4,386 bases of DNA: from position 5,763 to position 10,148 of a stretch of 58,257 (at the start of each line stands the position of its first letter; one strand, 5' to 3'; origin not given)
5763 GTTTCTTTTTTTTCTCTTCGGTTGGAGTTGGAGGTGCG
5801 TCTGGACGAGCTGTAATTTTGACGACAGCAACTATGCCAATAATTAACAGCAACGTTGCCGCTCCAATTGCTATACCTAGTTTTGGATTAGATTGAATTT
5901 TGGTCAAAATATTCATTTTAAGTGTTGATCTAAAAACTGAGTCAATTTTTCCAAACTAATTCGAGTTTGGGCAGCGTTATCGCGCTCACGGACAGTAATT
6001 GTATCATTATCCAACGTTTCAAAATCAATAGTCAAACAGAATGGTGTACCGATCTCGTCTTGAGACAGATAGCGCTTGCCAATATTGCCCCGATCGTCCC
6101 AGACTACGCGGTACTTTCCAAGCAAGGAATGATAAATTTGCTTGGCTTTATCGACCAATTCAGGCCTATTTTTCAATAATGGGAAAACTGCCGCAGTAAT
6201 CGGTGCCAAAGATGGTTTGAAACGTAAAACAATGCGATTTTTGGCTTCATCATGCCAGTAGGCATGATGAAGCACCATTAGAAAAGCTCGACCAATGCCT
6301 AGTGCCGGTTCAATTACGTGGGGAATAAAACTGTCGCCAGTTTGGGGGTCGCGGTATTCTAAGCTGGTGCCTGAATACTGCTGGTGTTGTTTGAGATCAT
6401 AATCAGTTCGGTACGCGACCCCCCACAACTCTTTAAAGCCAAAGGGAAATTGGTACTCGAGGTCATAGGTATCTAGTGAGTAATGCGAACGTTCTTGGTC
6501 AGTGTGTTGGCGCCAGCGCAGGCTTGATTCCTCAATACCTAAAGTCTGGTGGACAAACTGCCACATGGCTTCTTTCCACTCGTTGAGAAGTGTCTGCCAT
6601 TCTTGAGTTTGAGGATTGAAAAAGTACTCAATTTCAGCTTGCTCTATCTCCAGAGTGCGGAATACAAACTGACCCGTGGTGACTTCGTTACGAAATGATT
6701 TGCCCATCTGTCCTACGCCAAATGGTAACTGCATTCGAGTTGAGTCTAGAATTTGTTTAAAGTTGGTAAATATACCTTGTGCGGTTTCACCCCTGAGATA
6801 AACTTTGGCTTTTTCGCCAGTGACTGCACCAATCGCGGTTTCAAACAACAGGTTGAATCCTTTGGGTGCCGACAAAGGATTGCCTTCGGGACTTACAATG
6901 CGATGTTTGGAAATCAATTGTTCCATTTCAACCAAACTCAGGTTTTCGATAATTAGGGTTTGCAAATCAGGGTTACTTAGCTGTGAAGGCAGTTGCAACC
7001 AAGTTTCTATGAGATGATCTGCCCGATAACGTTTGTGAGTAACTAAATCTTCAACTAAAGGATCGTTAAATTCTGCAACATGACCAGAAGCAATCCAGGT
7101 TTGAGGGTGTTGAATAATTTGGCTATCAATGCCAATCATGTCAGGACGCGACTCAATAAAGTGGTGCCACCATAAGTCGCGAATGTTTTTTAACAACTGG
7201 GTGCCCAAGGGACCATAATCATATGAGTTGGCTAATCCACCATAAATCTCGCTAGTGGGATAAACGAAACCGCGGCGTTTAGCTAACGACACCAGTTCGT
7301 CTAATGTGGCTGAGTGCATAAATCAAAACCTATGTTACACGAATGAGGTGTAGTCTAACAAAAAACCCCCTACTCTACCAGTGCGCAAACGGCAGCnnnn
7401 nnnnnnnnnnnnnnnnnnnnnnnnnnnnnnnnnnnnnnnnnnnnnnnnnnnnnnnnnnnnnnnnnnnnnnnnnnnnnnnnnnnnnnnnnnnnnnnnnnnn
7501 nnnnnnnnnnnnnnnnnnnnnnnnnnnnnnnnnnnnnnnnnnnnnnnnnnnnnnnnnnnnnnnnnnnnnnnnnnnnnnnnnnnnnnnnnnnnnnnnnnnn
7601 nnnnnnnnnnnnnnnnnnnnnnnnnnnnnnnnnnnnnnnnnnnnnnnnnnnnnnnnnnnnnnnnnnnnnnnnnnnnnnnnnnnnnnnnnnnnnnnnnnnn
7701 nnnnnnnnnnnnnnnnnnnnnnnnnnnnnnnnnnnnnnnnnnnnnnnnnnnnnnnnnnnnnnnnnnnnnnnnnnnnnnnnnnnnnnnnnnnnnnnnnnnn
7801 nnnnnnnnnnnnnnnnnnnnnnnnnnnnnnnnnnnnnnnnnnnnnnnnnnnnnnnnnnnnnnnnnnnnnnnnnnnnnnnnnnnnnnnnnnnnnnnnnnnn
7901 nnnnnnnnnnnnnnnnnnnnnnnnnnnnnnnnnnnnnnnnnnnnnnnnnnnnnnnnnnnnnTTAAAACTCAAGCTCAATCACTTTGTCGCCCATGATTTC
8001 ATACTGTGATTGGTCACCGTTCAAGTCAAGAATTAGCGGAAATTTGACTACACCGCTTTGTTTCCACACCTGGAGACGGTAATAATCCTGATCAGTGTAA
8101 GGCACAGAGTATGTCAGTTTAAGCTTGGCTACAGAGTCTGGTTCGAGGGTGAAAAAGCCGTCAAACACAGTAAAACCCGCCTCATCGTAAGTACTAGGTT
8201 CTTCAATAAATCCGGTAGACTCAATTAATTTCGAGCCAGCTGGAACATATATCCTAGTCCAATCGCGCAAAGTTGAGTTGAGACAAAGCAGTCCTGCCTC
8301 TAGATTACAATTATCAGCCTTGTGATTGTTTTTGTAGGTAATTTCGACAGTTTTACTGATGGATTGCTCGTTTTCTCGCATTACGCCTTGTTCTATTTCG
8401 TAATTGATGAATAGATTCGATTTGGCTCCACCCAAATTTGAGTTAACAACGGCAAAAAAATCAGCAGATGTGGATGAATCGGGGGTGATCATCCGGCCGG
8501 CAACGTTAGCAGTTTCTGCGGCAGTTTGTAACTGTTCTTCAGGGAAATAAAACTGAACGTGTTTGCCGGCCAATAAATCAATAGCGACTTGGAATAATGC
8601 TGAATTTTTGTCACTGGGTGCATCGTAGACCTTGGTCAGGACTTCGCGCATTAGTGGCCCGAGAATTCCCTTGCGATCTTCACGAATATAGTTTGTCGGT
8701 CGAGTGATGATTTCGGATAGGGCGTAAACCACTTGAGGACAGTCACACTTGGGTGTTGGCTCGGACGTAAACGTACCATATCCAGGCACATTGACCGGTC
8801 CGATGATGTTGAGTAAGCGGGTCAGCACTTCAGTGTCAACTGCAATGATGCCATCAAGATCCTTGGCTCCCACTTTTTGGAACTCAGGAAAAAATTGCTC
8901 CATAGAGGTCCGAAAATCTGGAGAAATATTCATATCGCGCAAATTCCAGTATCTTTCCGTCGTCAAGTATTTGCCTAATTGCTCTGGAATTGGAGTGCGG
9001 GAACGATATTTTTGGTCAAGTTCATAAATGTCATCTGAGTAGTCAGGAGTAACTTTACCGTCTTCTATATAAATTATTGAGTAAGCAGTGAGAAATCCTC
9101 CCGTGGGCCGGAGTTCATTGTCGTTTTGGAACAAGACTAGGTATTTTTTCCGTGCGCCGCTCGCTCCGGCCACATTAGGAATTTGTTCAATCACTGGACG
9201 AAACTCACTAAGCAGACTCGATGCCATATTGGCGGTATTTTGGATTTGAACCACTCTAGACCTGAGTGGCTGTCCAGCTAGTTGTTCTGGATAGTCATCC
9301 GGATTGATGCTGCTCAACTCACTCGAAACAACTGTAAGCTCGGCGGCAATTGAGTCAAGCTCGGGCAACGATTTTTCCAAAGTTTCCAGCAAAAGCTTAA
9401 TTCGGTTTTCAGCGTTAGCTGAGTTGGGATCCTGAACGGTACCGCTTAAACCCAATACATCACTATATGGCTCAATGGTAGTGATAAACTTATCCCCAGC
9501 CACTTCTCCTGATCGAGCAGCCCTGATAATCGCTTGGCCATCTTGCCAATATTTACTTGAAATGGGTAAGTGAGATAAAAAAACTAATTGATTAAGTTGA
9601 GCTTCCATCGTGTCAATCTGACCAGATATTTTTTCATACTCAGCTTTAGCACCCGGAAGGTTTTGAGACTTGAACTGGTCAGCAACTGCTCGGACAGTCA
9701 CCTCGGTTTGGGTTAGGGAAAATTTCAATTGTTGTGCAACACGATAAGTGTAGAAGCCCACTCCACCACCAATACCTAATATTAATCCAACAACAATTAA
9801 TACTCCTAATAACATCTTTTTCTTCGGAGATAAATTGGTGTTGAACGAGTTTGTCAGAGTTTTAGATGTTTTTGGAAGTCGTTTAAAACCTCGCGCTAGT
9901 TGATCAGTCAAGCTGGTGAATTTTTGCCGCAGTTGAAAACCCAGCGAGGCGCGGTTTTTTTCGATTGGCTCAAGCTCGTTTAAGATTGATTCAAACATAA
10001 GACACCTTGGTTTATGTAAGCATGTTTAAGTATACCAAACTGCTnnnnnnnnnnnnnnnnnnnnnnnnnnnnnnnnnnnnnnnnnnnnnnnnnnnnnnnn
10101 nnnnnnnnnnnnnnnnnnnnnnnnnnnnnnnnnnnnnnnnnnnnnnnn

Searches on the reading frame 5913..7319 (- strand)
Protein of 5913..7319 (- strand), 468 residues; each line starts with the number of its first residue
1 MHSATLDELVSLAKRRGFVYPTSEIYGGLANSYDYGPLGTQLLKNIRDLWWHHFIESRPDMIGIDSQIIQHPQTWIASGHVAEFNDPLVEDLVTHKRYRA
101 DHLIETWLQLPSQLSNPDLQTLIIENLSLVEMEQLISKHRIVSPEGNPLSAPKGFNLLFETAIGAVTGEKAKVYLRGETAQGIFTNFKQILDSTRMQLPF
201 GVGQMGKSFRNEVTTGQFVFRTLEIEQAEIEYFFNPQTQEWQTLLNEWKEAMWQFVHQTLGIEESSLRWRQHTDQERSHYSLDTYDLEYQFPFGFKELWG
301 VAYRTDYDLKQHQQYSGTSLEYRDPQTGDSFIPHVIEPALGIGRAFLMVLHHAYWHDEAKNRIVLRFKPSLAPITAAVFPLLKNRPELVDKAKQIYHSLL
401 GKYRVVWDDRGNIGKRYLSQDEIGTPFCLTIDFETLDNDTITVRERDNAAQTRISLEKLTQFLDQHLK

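Call 72: search_protein_families(library=pfam, proteins=[window:5913-7319:-], max_evalue=0.00001)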
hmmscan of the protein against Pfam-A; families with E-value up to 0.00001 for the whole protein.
window:5913-7319:- (468 aa): 2 families
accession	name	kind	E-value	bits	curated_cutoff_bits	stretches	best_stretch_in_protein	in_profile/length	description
PF03129.25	HGTP_anticodon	-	1.8e-17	63.7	21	1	376-464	2-92/94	Anticodon binding domain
PF00587.30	tRNA-synt_2b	-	5.1e-07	30.4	29.3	1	170-351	8-177/179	tRNA synthetase class II core domain (G, H, P, S and T)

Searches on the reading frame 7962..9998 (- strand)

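Call 72: search_protein_families(library=pfam, proteins=[window:7962-9998:-], max_evalue=0.00001)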
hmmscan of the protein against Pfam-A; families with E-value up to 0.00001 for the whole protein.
window:7962-9998:- (678 aa): 1 family
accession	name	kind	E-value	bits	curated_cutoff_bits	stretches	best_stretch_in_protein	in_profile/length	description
PF13196.11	DUF4012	-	3.9e-24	86.2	28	1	284-411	4-131/144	Protein of unknown function (DUF4012)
